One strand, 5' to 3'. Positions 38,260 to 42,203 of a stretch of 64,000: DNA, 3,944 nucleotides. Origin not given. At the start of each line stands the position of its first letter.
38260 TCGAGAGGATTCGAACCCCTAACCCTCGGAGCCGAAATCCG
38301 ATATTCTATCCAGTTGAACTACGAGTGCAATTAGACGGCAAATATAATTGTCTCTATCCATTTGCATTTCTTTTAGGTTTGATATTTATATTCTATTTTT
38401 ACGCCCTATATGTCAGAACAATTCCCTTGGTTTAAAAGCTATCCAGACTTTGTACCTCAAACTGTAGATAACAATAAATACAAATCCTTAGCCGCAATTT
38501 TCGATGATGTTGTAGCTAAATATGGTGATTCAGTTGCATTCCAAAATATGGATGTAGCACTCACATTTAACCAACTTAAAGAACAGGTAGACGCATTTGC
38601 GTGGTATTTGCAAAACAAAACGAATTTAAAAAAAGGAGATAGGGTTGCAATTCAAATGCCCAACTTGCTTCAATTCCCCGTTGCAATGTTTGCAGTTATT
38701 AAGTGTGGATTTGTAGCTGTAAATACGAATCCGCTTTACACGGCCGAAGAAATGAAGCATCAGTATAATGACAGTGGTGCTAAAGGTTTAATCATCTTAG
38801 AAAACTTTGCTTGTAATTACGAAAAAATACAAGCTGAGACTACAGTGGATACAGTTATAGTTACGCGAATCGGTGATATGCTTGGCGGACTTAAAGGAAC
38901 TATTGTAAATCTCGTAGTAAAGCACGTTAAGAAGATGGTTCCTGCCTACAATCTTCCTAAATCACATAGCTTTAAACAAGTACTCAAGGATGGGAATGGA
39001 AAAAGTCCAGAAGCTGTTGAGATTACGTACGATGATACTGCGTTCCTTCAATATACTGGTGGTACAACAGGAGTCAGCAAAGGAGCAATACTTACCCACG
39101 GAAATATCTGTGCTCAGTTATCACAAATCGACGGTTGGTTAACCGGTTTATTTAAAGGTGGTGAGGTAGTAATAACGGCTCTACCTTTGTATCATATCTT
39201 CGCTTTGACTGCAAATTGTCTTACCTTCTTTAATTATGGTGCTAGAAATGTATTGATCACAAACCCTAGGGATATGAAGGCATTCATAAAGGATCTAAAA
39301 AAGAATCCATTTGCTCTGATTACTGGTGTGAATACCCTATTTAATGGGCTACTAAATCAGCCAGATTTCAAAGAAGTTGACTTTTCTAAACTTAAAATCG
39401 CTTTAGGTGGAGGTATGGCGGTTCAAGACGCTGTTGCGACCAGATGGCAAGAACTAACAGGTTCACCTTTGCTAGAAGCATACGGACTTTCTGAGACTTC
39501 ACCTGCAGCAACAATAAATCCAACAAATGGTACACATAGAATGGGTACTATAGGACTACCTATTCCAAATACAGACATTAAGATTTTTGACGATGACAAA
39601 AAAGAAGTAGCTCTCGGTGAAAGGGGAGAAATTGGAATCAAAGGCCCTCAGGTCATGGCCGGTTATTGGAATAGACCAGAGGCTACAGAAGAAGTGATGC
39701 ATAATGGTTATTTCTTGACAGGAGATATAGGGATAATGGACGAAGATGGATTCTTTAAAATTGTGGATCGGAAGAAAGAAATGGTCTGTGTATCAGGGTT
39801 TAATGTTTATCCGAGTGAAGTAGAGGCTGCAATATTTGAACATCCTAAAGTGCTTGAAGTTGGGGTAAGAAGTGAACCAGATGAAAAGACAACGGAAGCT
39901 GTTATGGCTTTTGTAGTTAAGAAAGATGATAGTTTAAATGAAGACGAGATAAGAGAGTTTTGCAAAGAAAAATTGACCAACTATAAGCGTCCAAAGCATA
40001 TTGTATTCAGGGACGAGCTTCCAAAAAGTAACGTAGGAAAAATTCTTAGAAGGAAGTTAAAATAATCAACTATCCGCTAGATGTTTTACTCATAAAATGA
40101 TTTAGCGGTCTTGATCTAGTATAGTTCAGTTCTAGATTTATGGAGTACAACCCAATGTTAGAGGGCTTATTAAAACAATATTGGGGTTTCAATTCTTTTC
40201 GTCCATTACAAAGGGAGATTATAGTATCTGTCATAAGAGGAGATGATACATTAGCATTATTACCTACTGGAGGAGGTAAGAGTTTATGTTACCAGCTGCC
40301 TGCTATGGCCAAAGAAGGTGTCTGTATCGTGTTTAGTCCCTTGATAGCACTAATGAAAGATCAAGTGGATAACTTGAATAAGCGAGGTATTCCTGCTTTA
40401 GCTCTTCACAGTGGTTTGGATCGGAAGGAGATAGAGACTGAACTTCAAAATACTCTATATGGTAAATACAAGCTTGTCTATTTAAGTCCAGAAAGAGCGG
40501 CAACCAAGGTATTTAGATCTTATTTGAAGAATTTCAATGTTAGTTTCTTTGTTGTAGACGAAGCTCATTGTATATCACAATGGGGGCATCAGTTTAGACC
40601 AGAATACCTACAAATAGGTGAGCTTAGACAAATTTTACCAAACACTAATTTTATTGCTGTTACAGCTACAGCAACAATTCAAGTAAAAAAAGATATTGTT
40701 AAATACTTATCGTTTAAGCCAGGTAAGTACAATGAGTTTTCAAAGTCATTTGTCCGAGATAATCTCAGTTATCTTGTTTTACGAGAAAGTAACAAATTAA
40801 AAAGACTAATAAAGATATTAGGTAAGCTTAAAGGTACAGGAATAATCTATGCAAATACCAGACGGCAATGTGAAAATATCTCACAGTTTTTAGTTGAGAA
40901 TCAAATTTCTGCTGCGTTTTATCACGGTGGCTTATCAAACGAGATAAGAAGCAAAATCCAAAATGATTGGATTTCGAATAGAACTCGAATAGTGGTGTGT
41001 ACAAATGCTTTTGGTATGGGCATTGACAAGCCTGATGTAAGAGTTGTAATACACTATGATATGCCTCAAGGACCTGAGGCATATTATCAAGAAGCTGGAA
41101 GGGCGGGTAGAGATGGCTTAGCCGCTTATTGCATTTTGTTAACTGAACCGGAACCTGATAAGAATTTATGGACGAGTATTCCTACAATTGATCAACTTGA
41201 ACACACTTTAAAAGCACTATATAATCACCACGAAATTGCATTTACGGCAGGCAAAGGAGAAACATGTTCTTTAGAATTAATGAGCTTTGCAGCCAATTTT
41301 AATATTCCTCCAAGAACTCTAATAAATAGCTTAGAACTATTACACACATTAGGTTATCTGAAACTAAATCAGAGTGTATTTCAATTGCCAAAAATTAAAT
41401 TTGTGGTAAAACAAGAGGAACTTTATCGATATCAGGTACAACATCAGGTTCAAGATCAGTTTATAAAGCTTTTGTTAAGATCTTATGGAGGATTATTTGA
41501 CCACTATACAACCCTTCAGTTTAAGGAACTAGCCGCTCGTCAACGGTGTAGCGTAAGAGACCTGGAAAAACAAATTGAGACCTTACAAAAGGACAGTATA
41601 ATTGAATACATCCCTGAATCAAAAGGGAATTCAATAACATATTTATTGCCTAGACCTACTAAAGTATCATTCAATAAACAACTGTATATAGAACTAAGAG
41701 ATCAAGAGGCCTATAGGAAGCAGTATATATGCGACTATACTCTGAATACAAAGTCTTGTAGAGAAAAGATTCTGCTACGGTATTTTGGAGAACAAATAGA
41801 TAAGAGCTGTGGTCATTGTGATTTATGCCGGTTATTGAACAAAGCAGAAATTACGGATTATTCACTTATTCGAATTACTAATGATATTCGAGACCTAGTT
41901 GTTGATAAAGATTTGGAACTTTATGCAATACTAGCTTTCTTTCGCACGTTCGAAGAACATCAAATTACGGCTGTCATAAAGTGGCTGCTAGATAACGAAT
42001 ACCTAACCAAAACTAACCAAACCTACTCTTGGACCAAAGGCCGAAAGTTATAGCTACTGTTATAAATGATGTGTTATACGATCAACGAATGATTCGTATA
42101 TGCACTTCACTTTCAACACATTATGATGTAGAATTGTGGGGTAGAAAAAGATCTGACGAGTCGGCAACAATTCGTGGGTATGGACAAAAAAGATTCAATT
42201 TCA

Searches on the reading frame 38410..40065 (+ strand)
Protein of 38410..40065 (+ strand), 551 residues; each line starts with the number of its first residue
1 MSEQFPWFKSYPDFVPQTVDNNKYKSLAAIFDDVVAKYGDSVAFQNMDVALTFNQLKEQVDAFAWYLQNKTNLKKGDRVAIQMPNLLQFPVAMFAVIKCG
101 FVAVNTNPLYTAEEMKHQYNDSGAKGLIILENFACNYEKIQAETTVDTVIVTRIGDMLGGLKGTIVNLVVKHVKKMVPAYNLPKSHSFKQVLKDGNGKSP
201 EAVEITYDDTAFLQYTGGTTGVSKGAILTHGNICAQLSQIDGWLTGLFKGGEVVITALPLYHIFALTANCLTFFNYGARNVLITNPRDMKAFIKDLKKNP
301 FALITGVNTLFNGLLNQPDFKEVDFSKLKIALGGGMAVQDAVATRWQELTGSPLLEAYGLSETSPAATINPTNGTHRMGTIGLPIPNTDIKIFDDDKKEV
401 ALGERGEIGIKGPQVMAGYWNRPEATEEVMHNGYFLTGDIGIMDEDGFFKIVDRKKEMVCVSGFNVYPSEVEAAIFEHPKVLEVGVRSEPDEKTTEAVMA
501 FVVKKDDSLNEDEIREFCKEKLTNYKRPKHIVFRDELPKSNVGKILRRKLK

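Call 33: search_protein_families(library=ncbifam, max_evalue=1e-10, proteins=[window:38410-40065:+])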
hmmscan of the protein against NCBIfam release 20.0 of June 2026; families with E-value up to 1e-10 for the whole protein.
window:38410-40065:+ (551 aa): 104 families (the best 25 are shown)
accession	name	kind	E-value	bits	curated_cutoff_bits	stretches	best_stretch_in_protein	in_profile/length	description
NF006523.0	PRK08974.1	equivalog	8.7e-232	770.2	884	1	6-551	4-550/561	long-chain-fatty-acid--CoA ligase FadD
NF005463.0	PRK07059.1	subfamily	1.8e-229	762.8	869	1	6-551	4-553/557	long-chain-fatty-acid--CoA ligase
NF006442.0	PRK08751.1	equivalog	5e-212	705.2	1023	1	1-551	1-555/560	long-chain fatty acid--CoA ligase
NF004229.0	PRK05677.1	subfamily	9e-211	701.2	879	1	4-551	4-552/563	long-chain-fatty-acid--CoA ligase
NF009139.0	PRK12492.1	equivalog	6.7e-204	678.5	1018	1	7-551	6-559/562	long-chain-fatty-acid--CoA ligase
NF004114.0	PRK05605.1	equivalog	1.5e-144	482.5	766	1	3-551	13-566/575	long-chain-fatty-acid--CoA ligase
NF005220.0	PRK06710.1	equivalog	5.6e-123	411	1116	1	5-550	5-549/563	long-chain-fatty-acid--CoA ligase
NF004837.0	PRK06187.1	subfamily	1.3e-121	406.4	476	1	21-551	4-519/531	long-chain-fatty-acid--CoA ligase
NF006181.0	PRK08314.1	subfamily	1.7e-121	406.2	705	1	4-550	4-550/563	long-chain-fatty-acid--CoA ligase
NF006182.0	PRK08316.1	subfamily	6.3e-99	331.8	663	1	20-551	6-514/523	fatty acyl-CoA synthetase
NF005307.0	PRK06839.1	equivalog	2.4e-93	313.4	748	1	40-550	17-489/496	o-succinylbenzoate--CoA ligase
NF004822.0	PRK06178.1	equivalog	1.5e-92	311.1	782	1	11-550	22-563/571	acyl-CoA synthetase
NF009233.0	PRK12583.1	subfamily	9e-91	304.9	832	1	23-549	16-545/558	fatty acid CoA ligase family protein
TIGR03205.1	pimA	equivalog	2.5e-90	303.4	705.6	1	27-550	23-540/541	dicarboxylate--CoA ligase PimA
NF005702.0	PRK07514.1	subfamily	4.4e-87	292.5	558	1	37-549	15-495/506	malonyl-CoA synthase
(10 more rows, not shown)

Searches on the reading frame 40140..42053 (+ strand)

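Call 33: search_protein_families(library=ncbifam, max_evalue=1e-10, proteins=[window:40140-42053:+])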
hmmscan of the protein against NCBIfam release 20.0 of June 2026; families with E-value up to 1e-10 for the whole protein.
window:40140-42053:+ (637 aa): 18 families
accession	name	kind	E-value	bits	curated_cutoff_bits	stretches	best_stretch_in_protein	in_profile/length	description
TIGR01389.1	recQ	equivalog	5.8e-138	460.9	640.2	1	10-337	4-330/591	DNA helicase RecQ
TIGR00614.1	recQ_fam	subfamily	2.8e-119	399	219.8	1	10-338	2-333/470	RecQ family ATP-dependent DNA helicase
NF008279.0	PRK11057.1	equivalog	3.8e-112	375.7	1015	1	9-338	15-343/608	ATP-dependent DNA helicase RecQ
NF041063.1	DpdF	equivalog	9.4e-62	209.7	550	1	10-337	130-484/813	protein DpdF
NF053631.1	RNA_helic_CshA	equivalog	2.2e-23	82.8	646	1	15-336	17-342/434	degradosome RNA helicase CshA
TIGR04121.1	DEXH_lig_assoc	equivalog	5.8e-22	77.2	850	1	20-323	14-344/804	ligase-associated DNA damage response DEXH box helicase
NF053636.1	DDHlcsCsdAPsy1082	equivalog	2e-18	66.2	890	1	234-332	246-344/512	DEAD/DEAH box helicase CsdA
NF008744.0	PRK11776.1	equivalog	2.7e-18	65.8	524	1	15-342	22-353/460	ATP-dependent RNA helicase DbpA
NF008394.0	PRK11192.1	equivalog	6.7e-18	64.7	507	1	217-337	232-353/441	ATP-dependent RNA helicase SrmB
NF010338.0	PRK13767.1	equivalog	6.3e-14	51.2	849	1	9-324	21-384/877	ATP-dependent helicase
NF053711.1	RNA_heli_RhlE1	exception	3e-13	49.3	750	0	231-334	244-347/434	RNA helicase RhlE1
NF003419.0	PRK04837.1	equivalog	3.7e-13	49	588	1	230-335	255-360/424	ATP-dependent RNA helicase RhlB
NF002340.1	PRK01297.1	equivalog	1.1e-12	47.5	564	1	133-332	151-350/372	ATP-dependent RNA helicase RhlB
NF053710.1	RNA_heli_RhlE2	exception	2.8e-12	45.8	925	0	235-343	253-361/635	RNA helicase RhlE2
NF007882.0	PRK10590.1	equivalog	4.8e-12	45.6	743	0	234-326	248-340/456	ATP-dependent RNA helicase RhlE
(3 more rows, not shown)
